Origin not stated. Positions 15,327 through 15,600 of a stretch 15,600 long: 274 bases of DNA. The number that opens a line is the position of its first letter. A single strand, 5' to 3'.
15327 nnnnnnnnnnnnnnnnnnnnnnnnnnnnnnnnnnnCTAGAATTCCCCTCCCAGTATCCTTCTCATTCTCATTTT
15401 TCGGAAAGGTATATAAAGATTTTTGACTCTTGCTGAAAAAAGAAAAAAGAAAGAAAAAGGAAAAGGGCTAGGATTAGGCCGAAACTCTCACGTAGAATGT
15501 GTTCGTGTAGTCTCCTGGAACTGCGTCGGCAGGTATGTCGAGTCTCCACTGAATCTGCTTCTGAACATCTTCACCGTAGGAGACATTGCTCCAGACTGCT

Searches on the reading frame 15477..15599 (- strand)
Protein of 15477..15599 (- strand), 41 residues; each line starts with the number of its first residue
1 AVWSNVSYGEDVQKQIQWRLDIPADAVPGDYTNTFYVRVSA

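Call 8: search_protein_families(library=pfam, proteins=[window:15477-15599:-], max_evalue=0.1)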
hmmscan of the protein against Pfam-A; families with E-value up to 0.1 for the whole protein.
window:15477-15599:- (41 aa): 2 families
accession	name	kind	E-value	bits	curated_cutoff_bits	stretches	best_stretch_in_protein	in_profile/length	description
PF10633.15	NPCBM_assoc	-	0.00022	21.8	24.4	1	7-39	47-77/78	NPCBM-associated, NEW3 domain of alpha-galactosidase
PF15418.12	DUF4625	-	0.02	15.6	27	1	9-37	86-114/131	Domain of unknown function (DUF4625)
